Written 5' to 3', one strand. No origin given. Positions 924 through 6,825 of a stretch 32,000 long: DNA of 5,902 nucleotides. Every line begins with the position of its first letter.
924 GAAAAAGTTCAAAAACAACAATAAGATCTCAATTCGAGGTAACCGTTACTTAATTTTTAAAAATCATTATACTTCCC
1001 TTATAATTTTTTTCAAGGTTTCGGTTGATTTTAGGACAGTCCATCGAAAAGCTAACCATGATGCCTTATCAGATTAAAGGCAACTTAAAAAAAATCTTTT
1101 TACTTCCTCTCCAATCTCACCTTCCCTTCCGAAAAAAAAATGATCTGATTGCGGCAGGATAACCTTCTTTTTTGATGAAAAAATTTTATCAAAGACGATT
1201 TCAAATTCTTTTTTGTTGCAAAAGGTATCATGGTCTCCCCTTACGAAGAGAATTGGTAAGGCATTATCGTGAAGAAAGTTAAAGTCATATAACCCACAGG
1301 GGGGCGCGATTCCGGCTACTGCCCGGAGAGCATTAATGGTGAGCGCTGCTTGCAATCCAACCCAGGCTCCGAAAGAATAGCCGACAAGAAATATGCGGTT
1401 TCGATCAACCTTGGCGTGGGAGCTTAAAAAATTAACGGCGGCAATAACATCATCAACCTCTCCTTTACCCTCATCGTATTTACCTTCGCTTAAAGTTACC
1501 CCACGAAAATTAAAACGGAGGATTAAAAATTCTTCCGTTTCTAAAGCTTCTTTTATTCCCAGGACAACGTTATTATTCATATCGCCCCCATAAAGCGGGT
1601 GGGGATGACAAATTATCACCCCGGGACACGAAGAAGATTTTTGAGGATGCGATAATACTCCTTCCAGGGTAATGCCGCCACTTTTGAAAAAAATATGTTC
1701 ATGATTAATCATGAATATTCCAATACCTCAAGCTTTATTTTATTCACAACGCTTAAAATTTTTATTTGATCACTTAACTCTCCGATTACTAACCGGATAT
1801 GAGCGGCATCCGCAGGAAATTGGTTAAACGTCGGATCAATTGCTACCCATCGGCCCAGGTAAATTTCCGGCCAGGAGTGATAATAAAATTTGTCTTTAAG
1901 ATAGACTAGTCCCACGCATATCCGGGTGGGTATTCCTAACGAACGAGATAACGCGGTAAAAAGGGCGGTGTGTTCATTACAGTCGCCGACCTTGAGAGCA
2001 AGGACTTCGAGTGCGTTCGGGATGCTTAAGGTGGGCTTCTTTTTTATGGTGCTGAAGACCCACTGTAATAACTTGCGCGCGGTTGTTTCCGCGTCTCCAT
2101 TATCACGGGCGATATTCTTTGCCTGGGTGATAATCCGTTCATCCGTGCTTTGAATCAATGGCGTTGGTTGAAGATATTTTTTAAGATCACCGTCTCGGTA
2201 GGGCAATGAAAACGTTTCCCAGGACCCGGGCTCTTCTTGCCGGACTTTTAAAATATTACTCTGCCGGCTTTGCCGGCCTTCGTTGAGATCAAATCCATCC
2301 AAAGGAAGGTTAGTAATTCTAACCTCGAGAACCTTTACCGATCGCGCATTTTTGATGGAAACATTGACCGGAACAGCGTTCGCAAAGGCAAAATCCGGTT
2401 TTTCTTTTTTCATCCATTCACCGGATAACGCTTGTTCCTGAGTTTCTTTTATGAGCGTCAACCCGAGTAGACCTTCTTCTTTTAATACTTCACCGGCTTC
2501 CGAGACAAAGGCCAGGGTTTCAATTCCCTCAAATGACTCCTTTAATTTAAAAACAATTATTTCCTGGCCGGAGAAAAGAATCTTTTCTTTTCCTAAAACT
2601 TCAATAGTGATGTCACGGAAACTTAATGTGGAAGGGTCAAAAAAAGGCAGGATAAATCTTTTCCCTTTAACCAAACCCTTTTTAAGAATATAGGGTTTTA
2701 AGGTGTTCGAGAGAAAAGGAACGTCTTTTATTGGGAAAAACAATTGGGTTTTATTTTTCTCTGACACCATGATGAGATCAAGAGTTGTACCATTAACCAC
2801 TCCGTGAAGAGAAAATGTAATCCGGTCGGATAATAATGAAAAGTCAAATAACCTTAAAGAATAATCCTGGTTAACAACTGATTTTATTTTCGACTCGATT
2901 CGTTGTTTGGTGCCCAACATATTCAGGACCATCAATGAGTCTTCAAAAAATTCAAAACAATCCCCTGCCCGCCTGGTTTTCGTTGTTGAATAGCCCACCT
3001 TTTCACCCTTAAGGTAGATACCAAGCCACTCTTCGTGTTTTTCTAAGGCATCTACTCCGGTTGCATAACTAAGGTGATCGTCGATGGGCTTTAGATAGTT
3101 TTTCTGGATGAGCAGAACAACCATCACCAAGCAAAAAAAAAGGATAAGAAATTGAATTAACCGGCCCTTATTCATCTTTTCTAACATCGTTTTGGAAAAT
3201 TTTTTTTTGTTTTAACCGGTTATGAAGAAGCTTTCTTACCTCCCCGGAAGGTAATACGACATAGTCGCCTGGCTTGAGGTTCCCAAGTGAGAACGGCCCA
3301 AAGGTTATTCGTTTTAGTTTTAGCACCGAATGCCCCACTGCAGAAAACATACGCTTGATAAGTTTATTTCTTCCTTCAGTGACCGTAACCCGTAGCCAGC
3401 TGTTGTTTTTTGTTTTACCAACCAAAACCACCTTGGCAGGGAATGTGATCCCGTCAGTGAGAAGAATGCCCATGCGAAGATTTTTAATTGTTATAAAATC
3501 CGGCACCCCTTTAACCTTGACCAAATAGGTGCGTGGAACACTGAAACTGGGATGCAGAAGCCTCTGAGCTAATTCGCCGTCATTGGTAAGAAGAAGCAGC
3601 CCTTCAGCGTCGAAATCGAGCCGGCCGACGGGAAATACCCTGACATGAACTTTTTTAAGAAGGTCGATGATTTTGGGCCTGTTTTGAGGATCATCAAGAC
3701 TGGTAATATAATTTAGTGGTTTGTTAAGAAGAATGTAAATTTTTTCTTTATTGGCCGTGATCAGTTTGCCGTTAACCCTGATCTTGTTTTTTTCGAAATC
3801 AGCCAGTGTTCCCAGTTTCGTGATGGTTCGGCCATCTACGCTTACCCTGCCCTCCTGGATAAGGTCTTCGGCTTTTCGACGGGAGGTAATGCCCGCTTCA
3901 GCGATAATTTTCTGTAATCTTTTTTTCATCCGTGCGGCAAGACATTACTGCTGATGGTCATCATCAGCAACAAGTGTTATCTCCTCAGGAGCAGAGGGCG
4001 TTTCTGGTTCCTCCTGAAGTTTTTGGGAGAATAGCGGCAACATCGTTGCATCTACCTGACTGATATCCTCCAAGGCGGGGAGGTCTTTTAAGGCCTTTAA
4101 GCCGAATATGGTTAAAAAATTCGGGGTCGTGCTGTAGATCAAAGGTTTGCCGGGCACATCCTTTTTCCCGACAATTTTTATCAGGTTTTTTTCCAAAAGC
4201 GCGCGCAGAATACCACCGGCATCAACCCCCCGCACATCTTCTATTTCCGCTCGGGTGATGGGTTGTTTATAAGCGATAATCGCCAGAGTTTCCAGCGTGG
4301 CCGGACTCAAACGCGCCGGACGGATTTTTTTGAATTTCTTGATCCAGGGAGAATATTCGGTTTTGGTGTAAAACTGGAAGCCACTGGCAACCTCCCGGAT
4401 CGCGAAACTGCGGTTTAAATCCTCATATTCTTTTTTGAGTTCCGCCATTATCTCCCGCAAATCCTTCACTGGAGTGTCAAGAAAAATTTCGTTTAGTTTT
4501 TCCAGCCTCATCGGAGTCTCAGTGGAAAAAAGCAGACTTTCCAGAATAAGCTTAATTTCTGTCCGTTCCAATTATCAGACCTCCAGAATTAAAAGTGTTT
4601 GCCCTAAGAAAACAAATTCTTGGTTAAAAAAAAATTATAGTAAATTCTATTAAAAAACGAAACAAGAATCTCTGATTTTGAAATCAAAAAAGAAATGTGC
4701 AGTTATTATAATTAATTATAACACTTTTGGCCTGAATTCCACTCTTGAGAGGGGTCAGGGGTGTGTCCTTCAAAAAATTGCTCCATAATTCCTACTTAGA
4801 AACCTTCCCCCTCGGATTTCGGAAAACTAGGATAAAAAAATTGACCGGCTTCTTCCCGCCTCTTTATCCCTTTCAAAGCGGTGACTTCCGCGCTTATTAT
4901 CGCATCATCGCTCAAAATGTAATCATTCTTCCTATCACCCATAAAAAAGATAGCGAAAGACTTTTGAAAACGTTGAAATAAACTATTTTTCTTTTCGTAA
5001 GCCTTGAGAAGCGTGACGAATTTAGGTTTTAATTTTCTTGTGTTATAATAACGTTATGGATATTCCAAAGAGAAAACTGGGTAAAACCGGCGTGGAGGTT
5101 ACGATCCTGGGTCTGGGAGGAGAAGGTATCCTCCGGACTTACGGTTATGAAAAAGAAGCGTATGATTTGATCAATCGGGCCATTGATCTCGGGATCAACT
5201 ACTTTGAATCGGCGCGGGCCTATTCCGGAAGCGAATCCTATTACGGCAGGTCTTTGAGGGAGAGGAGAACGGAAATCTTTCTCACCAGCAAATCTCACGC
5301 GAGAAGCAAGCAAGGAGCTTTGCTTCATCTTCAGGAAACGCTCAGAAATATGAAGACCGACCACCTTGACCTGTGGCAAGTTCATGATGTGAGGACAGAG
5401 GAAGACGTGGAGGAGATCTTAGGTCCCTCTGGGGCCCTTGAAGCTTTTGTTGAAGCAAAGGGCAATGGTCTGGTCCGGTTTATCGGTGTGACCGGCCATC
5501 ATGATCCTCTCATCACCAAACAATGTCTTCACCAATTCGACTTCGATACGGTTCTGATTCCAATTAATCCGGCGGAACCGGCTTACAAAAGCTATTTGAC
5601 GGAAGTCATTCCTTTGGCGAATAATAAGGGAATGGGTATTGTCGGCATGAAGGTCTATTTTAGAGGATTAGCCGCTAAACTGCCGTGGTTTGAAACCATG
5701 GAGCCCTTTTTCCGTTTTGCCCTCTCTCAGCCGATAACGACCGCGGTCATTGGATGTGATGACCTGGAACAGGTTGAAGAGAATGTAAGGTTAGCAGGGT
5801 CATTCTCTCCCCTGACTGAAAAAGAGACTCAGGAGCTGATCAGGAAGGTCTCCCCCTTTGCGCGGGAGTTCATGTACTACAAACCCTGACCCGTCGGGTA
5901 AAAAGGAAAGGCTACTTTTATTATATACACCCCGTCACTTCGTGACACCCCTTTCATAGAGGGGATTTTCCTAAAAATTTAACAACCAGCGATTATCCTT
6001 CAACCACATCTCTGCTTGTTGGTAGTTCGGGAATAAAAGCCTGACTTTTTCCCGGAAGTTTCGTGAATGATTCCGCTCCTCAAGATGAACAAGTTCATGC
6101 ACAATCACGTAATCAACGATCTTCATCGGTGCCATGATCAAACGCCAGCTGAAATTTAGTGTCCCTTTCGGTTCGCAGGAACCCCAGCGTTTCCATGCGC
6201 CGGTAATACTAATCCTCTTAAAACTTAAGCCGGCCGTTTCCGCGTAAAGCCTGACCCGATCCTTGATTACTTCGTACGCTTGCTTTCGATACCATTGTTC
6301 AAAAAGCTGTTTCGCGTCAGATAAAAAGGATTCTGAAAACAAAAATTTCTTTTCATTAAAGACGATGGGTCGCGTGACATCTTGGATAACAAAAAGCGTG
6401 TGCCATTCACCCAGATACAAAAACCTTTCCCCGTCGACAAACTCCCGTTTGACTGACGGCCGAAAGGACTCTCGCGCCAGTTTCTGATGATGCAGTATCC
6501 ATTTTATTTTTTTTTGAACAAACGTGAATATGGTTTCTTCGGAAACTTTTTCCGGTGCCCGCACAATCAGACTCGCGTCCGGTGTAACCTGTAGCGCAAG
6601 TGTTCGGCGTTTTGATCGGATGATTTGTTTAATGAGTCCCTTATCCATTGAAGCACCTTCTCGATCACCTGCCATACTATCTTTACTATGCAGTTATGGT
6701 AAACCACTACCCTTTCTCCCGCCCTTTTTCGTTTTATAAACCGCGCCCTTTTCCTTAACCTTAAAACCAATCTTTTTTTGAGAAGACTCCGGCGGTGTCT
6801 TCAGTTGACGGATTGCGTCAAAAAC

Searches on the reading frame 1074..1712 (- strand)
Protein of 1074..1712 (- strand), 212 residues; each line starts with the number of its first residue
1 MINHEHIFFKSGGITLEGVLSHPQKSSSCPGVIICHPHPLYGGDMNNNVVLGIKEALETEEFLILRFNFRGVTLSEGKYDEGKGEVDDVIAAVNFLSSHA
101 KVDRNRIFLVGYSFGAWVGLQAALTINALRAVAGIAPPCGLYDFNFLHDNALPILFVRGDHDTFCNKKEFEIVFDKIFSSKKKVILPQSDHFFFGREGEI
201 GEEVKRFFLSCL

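Call 16: search_protein_families(library=pfam, proteins=[window:1074-1712:-], max_evalue=0.001)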
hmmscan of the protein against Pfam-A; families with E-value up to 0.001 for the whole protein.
window:1074-1712:- (212 aa): 10 families
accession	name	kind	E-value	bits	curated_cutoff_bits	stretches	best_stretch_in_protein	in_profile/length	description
PF01738.24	DLH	-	2.8e-08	34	21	1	83-202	74-197/217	Dienelactone hydrolase family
PF00561.26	Abhydrolase_1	-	6.1e-08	33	25.8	1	47-137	13-102/245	alpha/beta hydrolase fold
PF00326.27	Peptidase_S9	-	6.3e-08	32.8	22.6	1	75-123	34-82/213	Prolyl oligopeptidase family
PF02129.25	Peptidase_S15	-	7.5e-07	29.5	23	1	57-143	47-134/262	X-Pro dipeptidyl-peptidase (S15 family)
PF12146.15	Hydrolase_4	-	8e-07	29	27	0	54-140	24-112/239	Serine aminopeptidase, S33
PF12740.14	PETase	-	1.1e-06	28.7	28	1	84-197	98-217/263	PET hydrolase-like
PF20434.5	BD-FAE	-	7.3e-06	26.1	26.8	1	23-127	7-111/215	BD-FAE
PF20408.4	Abhydrolase_11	-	1.4e-05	25.4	27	1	42-194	12-168/193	Alpha/beta hydrolase domain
PF12697.13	Abhydrolase_6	-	3.8e-05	24.9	26.3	1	85-145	47-104/217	Alpha/beta hydrolase family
PF08840.17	BAAT_C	-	0.00058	20.4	20.9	1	92-139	9-56/210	BAAT / Acyl-CoA thioester hydrolase C terminal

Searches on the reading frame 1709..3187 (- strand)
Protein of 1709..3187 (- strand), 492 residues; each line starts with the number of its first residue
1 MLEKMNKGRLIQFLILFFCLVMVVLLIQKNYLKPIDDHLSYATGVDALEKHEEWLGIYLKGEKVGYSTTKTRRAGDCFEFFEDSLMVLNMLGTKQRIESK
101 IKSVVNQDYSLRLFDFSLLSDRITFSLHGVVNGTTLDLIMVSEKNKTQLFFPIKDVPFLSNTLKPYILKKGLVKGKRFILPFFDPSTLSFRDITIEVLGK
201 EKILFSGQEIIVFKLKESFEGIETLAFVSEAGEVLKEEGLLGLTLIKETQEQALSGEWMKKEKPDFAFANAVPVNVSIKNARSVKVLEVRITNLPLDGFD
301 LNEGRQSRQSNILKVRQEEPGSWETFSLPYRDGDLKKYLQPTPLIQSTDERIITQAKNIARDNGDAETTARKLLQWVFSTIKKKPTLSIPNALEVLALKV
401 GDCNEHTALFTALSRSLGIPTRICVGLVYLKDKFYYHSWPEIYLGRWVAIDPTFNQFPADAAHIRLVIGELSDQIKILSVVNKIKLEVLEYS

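Call 16: search_protein_families(library=pfam, proteins=[window:1709-3187:-], max_evalue=0.001)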
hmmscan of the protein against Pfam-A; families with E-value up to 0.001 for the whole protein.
window:1709-3187:- (492 aa): 1 family
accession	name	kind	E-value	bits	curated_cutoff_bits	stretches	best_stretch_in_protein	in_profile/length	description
PF01841.26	Transglut_core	-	1.2e-19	71.1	23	1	356-452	4-108/108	Transglutaminase-like superfamily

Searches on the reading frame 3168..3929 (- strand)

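Call 16: search_protein_families(library=pfam, proteins=[window:3168-3929:-], max_evalue=0.001)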
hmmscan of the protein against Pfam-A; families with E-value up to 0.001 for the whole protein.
window:3168-3929:- (253 aa): 2 families
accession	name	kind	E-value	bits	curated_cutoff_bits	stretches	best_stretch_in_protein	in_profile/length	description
PF00849.27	PseudoU_synth_2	-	4.5e-18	66.4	26.8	1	65-197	2-152/152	RNA pseudouridylate synthase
PF01479.30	S4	-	6.2e-12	45.5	22.8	1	4-42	2-41/48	S4 domain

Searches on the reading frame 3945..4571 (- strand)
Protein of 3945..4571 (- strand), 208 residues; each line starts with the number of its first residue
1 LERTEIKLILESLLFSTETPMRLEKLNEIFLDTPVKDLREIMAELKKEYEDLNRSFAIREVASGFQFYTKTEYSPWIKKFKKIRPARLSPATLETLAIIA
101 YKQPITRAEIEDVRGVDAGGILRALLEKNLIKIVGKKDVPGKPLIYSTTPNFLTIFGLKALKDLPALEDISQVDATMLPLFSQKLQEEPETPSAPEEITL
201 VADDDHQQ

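Call 16: search_protein_families(library=pfam, proteins=[window:3945-4571:-], max_evalue=0.001)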
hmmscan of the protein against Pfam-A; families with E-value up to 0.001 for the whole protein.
window:3945-4571:- (208 aa): 1 family
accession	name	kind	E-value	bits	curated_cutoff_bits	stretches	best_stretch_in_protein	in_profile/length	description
PF04079.22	SMC_ScpB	-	1.4e-55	187.7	27.4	1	9-166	2-159/160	Segregation and condensation complex subunit ScpB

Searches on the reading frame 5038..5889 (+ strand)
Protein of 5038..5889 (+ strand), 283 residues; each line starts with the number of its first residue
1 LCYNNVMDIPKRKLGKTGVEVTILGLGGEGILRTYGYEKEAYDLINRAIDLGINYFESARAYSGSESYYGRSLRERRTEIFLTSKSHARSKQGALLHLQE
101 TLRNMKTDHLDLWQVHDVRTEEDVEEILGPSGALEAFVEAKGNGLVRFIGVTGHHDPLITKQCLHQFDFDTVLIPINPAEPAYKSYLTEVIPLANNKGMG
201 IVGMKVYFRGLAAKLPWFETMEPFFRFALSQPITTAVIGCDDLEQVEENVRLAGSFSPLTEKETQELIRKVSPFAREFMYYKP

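Call 16: search_protein_families(library=pfam, proteins=[window:5038-5889:+], max_evalue=0.001)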
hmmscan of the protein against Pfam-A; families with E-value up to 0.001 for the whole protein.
window:5038-5889:+ (283 aa): 1 family
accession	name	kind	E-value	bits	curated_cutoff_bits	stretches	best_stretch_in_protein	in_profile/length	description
PF00248.27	Aldo_ket_red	-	4.4e-27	95.3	24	1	25-212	3-197/291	Aldo/keto reductase family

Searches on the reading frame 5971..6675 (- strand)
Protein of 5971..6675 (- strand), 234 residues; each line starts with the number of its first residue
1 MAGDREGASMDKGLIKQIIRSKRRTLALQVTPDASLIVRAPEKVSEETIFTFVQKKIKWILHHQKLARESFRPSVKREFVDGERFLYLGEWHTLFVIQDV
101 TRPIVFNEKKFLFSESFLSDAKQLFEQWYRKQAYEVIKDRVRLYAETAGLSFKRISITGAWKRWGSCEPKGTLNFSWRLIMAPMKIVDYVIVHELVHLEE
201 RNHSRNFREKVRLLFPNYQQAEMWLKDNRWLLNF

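Call 16: search_protein_families(library=pfam, proteins=[window:5971-6675:-], max_evalue=0.001)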
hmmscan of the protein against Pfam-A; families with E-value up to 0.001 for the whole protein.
window:5971-6675:- (234 aa): 1 family
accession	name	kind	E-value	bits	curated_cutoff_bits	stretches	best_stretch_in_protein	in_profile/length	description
PF01863.23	YgjP-like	-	2.4e-55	188.2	26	1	24-227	1-206/207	YgjP-like, metallopeptidase domain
